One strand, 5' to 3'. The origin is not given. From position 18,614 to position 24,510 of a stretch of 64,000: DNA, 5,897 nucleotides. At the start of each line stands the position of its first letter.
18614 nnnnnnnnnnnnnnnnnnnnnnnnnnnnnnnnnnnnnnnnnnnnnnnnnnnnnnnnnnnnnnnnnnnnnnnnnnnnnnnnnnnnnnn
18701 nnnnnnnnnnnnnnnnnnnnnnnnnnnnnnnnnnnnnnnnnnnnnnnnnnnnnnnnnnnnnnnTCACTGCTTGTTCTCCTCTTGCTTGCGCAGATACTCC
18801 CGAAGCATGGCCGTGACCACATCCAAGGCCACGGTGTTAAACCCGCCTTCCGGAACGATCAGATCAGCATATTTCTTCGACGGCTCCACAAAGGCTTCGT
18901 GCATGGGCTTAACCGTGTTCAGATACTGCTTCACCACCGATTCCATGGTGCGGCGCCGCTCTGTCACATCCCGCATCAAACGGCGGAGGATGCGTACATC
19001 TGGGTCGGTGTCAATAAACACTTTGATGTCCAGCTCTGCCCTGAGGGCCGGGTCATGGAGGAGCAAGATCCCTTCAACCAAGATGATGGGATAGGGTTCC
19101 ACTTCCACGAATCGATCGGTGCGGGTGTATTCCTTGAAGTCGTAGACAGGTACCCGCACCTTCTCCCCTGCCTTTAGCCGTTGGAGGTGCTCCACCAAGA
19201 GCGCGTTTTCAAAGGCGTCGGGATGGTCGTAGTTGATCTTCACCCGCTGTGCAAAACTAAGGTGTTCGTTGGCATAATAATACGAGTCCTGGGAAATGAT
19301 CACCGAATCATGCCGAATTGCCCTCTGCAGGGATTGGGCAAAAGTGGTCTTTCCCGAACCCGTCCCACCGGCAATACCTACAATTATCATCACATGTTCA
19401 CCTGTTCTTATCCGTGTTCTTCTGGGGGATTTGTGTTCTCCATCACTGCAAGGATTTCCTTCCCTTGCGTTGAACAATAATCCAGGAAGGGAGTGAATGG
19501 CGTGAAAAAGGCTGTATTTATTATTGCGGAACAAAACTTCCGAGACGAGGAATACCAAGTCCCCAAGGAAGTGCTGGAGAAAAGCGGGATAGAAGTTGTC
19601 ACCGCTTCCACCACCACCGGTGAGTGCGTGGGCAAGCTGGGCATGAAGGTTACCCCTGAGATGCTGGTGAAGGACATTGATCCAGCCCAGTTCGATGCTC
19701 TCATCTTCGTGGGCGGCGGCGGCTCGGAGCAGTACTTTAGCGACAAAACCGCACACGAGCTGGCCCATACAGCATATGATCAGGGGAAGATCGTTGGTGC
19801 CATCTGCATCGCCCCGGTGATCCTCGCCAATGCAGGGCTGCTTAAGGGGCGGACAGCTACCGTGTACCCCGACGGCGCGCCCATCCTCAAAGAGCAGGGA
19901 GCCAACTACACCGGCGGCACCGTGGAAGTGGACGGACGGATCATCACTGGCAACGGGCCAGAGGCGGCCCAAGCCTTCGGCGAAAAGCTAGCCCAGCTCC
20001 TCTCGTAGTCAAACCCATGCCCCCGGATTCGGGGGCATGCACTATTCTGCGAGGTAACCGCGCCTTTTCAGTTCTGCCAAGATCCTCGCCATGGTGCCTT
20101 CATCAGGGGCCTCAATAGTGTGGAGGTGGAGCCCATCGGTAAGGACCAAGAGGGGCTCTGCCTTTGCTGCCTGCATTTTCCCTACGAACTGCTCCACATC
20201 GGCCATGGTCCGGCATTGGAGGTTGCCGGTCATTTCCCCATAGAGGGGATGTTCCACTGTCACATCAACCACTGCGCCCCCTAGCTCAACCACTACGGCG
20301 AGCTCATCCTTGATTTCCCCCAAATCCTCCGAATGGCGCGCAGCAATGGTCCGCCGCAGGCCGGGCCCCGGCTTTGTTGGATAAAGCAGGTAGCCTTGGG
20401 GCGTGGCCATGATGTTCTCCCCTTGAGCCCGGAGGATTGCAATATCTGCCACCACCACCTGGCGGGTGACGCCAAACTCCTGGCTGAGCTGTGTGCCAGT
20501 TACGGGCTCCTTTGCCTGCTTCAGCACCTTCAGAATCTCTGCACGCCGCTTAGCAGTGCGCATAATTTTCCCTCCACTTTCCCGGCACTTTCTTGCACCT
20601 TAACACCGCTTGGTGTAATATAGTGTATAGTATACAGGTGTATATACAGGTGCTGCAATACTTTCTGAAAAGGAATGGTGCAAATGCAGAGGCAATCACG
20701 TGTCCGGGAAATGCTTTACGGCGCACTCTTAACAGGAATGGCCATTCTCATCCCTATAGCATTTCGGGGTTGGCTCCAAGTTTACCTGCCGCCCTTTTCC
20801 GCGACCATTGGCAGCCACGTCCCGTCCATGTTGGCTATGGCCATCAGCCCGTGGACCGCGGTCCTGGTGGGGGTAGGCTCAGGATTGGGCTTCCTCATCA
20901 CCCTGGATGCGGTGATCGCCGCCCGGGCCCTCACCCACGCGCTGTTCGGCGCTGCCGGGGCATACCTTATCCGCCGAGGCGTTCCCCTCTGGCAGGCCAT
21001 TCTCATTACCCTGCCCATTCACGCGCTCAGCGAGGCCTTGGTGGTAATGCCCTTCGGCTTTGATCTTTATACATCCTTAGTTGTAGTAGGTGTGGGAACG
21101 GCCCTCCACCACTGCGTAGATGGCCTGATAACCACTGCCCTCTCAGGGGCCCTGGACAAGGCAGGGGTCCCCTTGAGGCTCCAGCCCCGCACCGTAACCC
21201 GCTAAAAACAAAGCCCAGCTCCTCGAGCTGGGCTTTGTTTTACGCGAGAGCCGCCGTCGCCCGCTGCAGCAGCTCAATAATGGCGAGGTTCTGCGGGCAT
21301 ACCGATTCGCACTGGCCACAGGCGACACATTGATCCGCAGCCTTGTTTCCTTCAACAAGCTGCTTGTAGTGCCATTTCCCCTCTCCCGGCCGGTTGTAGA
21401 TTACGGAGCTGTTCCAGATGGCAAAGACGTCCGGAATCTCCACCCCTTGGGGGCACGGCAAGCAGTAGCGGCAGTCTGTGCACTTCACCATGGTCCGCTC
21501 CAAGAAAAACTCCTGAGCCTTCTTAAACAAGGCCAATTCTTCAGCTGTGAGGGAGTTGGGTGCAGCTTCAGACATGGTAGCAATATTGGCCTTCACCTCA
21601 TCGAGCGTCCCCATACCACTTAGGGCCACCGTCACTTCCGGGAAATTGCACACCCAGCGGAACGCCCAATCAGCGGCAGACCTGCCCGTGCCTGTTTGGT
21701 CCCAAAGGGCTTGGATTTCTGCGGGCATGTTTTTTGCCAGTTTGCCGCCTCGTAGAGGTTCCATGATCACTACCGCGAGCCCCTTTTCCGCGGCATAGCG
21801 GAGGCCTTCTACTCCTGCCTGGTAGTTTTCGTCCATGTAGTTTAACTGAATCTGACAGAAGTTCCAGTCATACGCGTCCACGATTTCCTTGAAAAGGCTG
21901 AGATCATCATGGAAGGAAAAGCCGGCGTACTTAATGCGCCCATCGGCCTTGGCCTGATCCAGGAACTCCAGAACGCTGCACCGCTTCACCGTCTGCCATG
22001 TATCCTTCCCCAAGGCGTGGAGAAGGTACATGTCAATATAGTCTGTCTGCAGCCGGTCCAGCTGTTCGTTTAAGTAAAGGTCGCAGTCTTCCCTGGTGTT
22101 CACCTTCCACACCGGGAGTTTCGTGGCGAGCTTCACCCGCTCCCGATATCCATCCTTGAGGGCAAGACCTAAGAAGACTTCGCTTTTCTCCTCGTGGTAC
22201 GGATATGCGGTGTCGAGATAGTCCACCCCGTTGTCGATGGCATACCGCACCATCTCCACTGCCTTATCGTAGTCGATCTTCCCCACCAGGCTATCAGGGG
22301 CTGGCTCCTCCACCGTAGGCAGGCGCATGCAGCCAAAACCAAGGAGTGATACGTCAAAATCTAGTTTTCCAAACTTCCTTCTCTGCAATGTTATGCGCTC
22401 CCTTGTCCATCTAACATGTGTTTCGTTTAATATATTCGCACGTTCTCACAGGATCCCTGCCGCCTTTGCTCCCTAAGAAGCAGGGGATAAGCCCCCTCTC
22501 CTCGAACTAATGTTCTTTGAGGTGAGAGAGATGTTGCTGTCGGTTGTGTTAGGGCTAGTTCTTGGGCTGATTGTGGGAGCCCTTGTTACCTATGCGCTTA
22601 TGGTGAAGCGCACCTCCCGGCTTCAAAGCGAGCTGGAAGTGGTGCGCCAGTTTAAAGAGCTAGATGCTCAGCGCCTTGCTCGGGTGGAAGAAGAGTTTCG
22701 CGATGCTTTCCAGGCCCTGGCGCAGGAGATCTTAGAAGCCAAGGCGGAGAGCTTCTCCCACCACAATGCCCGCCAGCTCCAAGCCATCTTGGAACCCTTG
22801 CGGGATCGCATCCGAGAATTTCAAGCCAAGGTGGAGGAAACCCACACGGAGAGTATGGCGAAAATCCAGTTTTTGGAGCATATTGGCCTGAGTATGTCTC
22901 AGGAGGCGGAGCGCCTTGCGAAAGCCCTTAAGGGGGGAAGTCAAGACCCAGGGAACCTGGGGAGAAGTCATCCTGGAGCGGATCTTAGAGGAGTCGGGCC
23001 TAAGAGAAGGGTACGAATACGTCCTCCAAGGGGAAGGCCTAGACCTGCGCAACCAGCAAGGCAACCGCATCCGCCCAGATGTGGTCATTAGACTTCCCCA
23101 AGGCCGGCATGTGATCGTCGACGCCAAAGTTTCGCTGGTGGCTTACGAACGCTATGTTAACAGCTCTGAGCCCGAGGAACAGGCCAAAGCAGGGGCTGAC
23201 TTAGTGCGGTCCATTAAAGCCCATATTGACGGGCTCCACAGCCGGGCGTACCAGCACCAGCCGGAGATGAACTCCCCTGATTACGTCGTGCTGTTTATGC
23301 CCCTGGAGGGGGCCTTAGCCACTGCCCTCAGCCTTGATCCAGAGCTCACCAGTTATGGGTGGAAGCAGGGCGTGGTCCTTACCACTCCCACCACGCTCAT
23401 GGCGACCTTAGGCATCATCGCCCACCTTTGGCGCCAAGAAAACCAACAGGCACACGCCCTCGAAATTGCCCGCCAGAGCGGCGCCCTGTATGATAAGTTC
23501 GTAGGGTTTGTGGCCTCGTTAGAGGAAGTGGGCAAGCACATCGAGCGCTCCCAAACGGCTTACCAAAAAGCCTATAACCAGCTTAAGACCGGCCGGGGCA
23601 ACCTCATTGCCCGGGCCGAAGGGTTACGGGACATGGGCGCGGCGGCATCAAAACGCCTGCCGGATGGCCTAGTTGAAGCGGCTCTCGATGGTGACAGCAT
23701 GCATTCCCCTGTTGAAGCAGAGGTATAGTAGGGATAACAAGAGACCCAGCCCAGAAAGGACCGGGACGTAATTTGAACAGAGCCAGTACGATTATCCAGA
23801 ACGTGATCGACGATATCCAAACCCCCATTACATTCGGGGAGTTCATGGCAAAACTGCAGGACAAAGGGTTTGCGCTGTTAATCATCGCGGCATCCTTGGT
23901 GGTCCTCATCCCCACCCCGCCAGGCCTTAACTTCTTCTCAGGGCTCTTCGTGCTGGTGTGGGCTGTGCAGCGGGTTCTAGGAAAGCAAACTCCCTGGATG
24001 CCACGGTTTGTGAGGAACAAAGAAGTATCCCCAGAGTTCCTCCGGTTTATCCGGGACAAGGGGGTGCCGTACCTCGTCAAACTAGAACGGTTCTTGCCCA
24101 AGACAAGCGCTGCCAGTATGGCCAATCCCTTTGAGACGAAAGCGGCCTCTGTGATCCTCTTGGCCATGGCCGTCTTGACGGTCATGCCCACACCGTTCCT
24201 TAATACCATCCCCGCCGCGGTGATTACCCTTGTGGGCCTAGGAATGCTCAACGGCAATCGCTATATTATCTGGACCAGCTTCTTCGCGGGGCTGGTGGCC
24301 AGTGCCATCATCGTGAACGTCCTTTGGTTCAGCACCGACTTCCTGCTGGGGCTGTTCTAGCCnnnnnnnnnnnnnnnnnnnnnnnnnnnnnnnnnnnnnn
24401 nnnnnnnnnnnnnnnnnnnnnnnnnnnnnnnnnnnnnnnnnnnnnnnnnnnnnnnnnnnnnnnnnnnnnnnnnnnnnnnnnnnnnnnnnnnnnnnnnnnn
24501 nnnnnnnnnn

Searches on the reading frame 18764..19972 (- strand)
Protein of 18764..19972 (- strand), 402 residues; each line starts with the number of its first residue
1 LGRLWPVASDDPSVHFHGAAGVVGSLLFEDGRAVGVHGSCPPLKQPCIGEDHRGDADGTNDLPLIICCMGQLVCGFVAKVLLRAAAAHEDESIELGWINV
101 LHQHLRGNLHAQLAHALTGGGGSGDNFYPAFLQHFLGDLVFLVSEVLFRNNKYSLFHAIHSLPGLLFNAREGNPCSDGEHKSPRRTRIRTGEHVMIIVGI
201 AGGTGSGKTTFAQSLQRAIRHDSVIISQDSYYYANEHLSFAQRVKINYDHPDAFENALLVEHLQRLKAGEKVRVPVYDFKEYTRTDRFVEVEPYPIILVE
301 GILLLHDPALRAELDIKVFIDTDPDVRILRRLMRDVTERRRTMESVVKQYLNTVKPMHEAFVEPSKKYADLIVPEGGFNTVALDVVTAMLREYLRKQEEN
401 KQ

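Call 34: search_protein_families(library=pfam, proteins=[window:18764-19972:-], max_evalue=0.001)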
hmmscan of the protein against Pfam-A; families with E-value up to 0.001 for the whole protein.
window:18764-19972:- (402 aa): 3 families
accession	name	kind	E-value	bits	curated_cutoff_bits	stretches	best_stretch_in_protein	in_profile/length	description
PF00485.24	PRK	-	1.8e-37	129.5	22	1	197-381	1-195/196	Phosphoribulokinase / Uridine kinase family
PF13238.12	AAA_18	-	1.8e-05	25.6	29.4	1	198-345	1-121/128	AAA domain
PF06414.18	Zeta_toxin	-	0.00046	20.1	22.3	1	199-231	20-54/199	Zeta toxin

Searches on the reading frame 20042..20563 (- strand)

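Call 34: search_protein_families(library=pfam, proteins=[window:20042-20563:-], max_evalue=0.001)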
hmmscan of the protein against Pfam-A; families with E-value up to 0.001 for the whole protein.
window:20042-20563:- (173 aa): 3 families
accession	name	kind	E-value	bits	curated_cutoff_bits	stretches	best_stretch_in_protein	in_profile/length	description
PF02829.19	3H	-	7.9e-31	106.6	25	1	74-171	2-97/97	3H domain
PF08279.18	HTH_11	-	2.3e-16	59.8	25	1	6-58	1-54/55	HTH domain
PF12802.13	MarR_2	-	0.00061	20.3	27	0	10-48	10-48/61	MarR family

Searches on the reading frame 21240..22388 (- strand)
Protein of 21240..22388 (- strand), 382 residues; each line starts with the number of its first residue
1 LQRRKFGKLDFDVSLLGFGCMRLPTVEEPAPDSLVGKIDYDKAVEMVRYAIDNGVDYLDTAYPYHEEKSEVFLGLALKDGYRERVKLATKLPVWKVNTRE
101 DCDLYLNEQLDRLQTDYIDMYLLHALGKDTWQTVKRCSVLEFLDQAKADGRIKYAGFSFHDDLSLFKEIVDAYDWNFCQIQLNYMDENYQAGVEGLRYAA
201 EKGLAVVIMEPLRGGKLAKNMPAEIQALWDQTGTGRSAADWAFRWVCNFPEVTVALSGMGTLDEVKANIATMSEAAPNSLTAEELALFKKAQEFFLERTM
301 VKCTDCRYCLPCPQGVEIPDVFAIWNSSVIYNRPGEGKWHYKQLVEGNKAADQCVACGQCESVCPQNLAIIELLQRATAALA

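Call 34: search_protein_families(library=pfam, proteins=[window:21240-22388:-], max_evalue=0.001)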
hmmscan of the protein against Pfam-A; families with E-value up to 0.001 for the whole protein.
window:21240-22388:- (382 aa): 7 families
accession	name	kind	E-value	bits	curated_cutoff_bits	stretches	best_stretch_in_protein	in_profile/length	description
PF00248.27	Aldo_ket_red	-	4.4e-38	131.5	24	1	16-273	2-275/291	Aldo/keto reductase family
PF13534.11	Fer4_17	-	8.6e-09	36.3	22.2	1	302-368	1-60/61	4Fe-4S dicluster domain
PF13187.11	Fer4_9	-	1.6e-08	34.9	27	1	302-367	1-50/52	4Fe-4S dicluster domain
PF13183.11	Fer4_8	-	1.5e-07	32.3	27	1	301-368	3-68/68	4Fe-4S dicluster domain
PF13746.11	Fer4_18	-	0.00021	21.9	27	0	343-375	50-82/114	4Fe-4S dicluster domain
PF00037.32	Fer4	-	0.00027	21.1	21.1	1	352-367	6-21/24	4Fe-4S binding domain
PF14697.11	Fer4_21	-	0.00046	20.7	35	0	350-366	37-53/59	4Fe-4S dicluster domain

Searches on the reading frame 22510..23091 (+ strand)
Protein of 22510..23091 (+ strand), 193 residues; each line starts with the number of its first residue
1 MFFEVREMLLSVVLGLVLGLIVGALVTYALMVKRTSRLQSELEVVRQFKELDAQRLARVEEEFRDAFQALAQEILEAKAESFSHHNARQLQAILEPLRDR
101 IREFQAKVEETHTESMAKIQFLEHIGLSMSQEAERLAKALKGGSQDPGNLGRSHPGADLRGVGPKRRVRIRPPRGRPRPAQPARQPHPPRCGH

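Call 34: search_protein_families(library=pfam, proteins=[window:22510-23091:+], max_evalue=0.001)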
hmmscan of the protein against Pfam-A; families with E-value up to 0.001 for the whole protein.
window:22510-23091:+ (193 aa): 2 families
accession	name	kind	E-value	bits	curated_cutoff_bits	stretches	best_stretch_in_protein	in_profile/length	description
PF02646.22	RmuC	-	2e-05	24.3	26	1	89-151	2-70/291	RmuC family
PF21329.2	CYP38_PsbQ-like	-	4.5e-05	24.4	27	1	24-120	4-104/117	Peptidyl-prolyl cis-trans isomerase CYP38-like, PsbQ-like domain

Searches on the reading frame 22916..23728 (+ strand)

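Call 34: search_protein_families(library=pfam, proteins=[window:22916-23728:+], max_evalue=0.001)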
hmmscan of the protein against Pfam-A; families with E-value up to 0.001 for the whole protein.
window:22916-23728:+ (270 aa): 1 family
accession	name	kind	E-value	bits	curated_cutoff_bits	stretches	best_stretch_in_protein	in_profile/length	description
PF02646.22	RmuC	-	3.7e-83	279.4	26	1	3-246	58-290/291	RmuC family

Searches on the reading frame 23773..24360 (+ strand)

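Call 34: search_protein_families(library=pfam, proteins=[window:23773-24360:+], max_evalue=0.001)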
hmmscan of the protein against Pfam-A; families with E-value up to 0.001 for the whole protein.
window:23773-24360:+ (195 aa): 1 family
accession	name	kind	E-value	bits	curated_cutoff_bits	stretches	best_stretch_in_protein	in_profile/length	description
PF06055.17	ExoD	-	6.4e-36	123.8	23.8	1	5-180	2-178/180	Exopolysaccharide synthesis, ExoD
